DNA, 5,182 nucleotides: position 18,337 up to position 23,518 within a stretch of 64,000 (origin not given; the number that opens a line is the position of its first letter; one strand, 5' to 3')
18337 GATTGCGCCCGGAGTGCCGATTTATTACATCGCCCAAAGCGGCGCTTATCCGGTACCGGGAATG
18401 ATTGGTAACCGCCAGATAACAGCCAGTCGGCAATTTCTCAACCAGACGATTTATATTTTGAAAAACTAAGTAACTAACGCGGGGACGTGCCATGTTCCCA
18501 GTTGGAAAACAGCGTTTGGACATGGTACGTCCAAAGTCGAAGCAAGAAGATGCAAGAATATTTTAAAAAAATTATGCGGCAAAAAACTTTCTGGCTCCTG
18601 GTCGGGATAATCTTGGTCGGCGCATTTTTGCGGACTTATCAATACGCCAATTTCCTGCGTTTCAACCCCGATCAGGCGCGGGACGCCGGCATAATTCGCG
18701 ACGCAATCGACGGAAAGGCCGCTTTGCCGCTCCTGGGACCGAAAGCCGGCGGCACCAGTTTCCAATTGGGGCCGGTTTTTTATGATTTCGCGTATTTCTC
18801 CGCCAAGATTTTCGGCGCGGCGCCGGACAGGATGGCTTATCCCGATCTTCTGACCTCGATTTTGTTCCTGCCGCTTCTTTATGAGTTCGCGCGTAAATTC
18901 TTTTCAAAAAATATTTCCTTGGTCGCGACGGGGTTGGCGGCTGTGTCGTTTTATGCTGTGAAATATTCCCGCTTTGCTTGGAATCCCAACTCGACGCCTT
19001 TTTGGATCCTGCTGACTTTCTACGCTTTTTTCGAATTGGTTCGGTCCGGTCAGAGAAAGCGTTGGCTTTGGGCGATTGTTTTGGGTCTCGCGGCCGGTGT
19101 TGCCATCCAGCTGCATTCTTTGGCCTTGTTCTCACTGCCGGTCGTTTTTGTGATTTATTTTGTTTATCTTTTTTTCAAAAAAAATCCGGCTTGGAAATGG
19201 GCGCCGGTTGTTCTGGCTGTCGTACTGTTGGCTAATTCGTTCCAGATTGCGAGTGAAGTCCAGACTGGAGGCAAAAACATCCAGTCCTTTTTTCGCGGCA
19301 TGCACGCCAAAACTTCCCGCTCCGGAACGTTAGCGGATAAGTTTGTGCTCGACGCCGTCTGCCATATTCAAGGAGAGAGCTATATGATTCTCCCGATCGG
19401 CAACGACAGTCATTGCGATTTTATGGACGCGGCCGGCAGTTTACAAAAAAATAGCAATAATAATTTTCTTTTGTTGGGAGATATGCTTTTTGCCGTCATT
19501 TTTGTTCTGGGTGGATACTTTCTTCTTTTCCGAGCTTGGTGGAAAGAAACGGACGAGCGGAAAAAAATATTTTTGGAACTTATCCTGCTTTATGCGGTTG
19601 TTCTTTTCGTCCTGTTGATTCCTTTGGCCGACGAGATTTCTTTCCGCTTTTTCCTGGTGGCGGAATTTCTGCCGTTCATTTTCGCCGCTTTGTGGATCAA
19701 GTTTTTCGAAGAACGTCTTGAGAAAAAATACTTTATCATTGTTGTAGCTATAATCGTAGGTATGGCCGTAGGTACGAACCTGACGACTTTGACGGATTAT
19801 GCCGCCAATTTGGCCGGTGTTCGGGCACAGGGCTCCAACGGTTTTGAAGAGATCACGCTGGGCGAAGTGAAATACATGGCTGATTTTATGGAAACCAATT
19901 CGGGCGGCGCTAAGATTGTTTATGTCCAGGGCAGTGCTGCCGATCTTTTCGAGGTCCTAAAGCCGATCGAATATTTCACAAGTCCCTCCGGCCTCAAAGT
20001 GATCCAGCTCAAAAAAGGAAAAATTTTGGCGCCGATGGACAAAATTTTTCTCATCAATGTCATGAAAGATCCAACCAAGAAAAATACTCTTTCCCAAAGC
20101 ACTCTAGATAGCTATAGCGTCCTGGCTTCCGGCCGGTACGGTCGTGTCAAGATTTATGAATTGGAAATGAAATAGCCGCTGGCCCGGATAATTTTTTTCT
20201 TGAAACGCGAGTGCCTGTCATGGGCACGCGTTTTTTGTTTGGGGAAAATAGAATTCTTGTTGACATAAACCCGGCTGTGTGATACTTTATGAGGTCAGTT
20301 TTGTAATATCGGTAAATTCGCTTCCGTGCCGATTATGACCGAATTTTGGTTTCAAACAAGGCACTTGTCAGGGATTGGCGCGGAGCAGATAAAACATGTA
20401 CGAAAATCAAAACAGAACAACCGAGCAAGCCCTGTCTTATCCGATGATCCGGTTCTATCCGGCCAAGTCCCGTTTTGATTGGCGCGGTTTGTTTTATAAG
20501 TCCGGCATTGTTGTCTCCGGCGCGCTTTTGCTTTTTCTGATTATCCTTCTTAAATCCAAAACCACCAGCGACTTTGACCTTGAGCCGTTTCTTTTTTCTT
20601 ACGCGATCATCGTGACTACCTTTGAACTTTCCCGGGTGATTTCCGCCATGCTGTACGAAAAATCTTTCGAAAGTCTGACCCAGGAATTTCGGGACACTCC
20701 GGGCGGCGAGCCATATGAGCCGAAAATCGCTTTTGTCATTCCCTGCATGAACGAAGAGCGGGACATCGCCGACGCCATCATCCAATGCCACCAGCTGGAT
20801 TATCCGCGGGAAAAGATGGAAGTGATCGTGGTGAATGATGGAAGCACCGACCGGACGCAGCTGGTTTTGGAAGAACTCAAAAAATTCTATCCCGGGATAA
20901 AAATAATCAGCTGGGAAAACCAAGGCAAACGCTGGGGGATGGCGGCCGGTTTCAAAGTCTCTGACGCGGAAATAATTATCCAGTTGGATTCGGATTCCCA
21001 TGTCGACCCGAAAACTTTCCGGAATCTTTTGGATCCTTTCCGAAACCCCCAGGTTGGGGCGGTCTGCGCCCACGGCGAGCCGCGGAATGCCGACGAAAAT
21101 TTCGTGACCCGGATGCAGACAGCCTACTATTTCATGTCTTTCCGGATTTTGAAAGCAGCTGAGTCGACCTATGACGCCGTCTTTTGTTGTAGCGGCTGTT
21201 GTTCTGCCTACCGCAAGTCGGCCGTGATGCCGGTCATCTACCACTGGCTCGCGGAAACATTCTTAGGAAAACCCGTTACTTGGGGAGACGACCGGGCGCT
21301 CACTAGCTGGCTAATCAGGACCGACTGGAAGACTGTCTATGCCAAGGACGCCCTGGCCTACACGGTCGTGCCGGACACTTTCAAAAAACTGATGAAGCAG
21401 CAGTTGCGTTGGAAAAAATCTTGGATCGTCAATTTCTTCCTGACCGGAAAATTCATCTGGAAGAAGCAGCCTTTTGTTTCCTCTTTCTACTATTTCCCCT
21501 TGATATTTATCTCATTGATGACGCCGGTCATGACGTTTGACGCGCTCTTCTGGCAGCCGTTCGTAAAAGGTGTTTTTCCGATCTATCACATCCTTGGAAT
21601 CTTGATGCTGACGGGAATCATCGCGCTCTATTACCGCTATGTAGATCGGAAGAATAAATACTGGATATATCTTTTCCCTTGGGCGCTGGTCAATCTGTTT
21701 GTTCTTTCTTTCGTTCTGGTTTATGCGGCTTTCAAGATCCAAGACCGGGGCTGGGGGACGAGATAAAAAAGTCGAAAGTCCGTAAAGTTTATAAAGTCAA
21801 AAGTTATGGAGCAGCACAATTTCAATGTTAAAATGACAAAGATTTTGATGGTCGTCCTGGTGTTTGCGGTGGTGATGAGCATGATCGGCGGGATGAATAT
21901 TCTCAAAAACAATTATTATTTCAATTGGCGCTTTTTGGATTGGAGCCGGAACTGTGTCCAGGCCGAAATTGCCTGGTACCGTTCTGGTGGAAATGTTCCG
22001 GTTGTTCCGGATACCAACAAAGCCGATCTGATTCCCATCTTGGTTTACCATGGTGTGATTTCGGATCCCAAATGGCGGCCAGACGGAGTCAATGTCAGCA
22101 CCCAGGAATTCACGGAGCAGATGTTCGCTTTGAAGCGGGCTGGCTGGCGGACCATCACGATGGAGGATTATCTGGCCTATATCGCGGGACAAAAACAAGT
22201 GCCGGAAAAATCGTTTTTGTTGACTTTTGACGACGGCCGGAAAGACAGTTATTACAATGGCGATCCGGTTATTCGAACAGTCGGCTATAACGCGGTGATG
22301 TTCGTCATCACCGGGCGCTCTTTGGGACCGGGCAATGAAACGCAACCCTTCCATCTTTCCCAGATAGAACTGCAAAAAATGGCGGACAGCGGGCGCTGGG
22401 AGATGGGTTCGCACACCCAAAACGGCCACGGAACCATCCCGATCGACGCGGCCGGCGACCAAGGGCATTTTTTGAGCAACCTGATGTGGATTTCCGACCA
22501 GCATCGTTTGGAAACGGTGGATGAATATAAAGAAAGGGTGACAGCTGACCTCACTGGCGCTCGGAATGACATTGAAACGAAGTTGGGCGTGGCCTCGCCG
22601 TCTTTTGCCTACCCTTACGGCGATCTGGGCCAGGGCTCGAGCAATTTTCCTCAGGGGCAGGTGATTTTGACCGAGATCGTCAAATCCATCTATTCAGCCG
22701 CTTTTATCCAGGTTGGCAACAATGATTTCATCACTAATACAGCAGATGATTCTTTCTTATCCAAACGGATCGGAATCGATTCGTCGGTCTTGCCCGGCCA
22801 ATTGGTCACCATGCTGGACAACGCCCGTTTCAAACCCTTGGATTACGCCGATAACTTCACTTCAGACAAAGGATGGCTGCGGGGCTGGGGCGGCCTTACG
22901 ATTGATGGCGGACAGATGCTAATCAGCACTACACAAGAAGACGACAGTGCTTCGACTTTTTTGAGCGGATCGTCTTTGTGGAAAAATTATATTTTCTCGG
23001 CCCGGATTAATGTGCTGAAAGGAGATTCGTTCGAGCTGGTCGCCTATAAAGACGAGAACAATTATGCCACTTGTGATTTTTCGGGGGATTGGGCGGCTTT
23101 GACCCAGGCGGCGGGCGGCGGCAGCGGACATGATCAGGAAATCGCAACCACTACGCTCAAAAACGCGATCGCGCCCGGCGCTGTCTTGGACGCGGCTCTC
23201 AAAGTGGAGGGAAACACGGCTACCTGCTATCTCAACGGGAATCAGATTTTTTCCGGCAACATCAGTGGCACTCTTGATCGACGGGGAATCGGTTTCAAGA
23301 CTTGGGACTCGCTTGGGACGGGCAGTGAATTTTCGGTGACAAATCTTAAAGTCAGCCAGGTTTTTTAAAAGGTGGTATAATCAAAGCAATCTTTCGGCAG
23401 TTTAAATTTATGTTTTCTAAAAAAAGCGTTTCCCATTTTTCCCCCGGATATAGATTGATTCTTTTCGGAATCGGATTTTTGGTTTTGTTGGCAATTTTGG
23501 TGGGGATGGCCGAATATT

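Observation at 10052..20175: Tandem array of six paralogous GT-C membrane glycosyltransferases with divergent soluble C-terminal domains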

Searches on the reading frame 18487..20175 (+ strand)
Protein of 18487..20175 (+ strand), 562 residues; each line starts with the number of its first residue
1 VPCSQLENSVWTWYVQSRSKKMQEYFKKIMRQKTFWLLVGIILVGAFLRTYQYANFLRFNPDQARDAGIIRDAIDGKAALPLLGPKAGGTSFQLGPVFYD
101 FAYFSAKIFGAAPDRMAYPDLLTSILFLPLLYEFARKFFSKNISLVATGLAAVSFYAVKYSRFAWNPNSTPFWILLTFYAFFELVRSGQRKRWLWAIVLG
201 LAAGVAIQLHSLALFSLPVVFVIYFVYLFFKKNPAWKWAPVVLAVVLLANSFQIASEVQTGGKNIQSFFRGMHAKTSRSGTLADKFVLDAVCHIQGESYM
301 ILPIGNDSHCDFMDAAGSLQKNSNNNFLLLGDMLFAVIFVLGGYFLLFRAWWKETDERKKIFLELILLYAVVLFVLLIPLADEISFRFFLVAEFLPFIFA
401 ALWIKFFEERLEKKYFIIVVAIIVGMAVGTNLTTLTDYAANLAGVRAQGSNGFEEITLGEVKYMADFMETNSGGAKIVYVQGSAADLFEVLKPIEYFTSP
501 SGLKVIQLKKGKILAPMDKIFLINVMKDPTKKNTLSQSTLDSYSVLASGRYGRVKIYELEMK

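Call 5: search_protein_families(library=pfam, proteins=[window:18487-20175:+], max_evalue=0.01)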
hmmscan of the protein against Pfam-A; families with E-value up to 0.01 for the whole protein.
window:18487-20175:+ (562 aa): 4 families
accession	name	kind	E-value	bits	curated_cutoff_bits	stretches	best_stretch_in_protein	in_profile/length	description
PF13231.12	PMT_2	-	1.6e-10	41.9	26.1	1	96-246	4-154/160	Dolichyl-phosphate-mannose-protein mannosyltransferase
PF14897.12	EpsG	-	6.9e-06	25.9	30.1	1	330-427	214-309/326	EpsG family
PF17555.7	TssN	-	0.002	18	30.3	1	322-409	52-145/274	Type VI secretion system, TssN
PF05857.17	TraX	-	0.0036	17.7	25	1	145-258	62-171/217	TraX protein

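Call 6: search_protein_families(library=ncbifam, proteins=[window:18487-20175:+], max_evalue=0.01)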
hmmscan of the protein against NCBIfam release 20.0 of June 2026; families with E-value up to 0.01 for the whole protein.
window:18487-20175:+ (562 aa): 0 families

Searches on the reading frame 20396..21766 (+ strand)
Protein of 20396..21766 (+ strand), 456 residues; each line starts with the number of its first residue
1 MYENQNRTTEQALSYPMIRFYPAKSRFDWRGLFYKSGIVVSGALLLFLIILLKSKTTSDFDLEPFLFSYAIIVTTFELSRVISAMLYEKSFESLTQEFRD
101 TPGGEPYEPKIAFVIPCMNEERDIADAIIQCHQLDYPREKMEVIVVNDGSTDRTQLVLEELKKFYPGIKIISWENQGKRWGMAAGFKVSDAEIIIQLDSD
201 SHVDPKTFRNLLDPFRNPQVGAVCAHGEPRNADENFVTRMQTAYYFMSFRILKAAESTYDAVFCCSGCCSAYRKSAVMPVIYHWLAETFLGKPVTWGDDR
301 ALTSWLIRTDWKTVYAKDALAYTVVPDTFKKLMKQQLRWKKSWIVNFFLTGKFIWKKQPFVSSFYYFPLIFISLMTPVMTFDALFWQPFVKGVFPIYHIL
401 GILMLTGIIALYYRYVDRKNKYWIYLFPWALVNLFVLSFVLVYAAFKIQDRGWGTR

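Call 14: search_protein_families(library=pfam, proteins=[window:20396-21766:+], max_evalue=0.001)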
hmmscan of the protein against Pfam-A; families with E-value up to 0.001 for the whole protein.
window:20396-21766:+ (456 aa): 6 families
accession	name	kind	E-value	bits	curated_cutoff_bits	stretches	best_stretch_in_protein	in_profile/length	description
PF00535.33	Glycos_transf_2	-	1.7e-28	100.1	23.3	1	113-277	2-164/168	Glycosyl transferase family 2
PF13641.12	Glyco_tranf_2_3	-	3.5e-26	93.1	27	1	109-340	1-228/230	Glycosyltransferase like family 2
PF03142.21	Chitin_synth_2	-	1.1e-19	70.9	27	1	135-455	145-491/527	Chitin synthase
PF13632.12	Glyco_trans_2_3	-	2.7e-12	47.3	27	1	193-379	1-187/198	Glycosyl transferase family group 2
PF13506.12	Glyco_transf_21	-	4.1e-11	43.1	21.7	1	178-341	18-174/174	Glycosyl transferase family 21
PF10111.15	Glyco_tranf_2_2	-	3.4e-05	23.9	27.3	1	113-213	2-104/276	Glycosyltransferase like family 2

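Call 38: search_protein_families(library=ncbifam, proteins=[window:20396-21766:+], max_evalue=0.001)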
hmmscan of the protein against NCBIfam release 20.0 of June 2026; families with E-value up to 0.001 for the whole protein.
window:20396-21766:+ (456 aa): 20 families
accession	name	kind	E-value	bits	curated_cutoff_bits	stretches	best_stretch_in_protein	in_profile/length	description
TIGR04242.1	nodulat_NodC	equivalog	2.3e-49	168.4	550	1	68-456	13-394/395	chitooligosaccharide synthase NodC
TIGR03937.1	PgaC_IcaA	equivalog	4.7e-43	147.7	422.3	1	65-359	4-286/407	poly-beta-1,6-N-acetyl-D-glucosamine synthase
TIGR03111.1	glyc2_xrt_Gpos1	hypoth_equivalog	6e-23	81.3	363.95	1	106-387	46-327/439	TIGR03111 family XrtG-associated glycosyltransferase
TIGR03965.1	mycofact_glyco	equivalog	3.8e-13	49.1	280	1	102-234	67-198/467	mycofactocin biosynthesis glycosyltransferase MftF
NF007482.0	PRK10073.1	equivalog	6.5e-13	48.4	423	1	108-213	5-108/334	glycosyltransferase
NF041875.1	EPS_EpsD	equivalog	1.5e-12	47.5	370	1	113-208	3-97/325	exopolysaccharide biosynthesis glycosyltransferase EpsD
TIGR03030.1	CelA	equivalog_domain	1.1e-11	43.5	699.1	1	65-350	88-384/714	UDP-forming cellulose synthase catalytic subunit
NF047588.1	GlcsyltransPgfSStrep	equivalog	1.2e-11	44.4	500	1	110-252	2-145/308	glycosyltransferase PgfS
TIGR04283.1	glyco_like_mftF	equivalog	8.3e-11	41.9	182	1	112-220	2-102/221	TIGR04283 family arsenosugar biosynthesis glycosyltransferase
TIGR04182.1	glyco_TIGR04182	equivalog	2.5e-09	36.9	325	1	111-219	2-101/293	S-layer glycoprotein N-glycosyltransferase AglJ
TIGR03472.1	HpnI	equivalog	6e-08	31.9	310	1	104-341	36-270/373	bacteriohopanetetrol glucosamine biosynthesis glycosyltransferase HpnI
NF041865.1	EpsU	equivalog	3.3e-07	29.7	700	1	108-243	38-174/394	exopolysaccharide biosynthesis GT2 family glycosyltransferase EpsU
NF007986.1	PRK10714.1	equivalog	4.6e-07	29.1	529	1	110-213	7-113/316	undecaprenyl-phosphate 4-deoxy-4-formamido-L-arabinose transferase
NF010496.0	PRK13915.1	equivalog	1.9e-06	27.2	262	1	109-223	31-151/307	glucosyl-3-phosphoglycerate synthase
TIGR03469.1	HpnB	hypoth_equivalog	4.7e-06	25.9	379.25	1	107-212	42-157/386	hopene-associated glycosyltransferase HpnB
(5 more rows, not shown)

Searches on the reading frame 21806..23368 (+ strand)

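Call 14: search_protein_families(library=pfam, proteins=[window:21806-23368:+], max_evalue=0.001)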
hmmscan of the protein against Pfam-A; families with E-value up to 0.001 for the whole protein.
window:21806-23368:+ (520 aa): 1 family
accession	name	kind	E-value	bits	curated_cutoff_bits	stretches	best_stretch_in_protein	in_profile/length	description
PF01522.26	Polysacc_deac_1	-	5.9e-13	49.3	23.1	1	130-274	2-108/124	Polysaccharide deacetylase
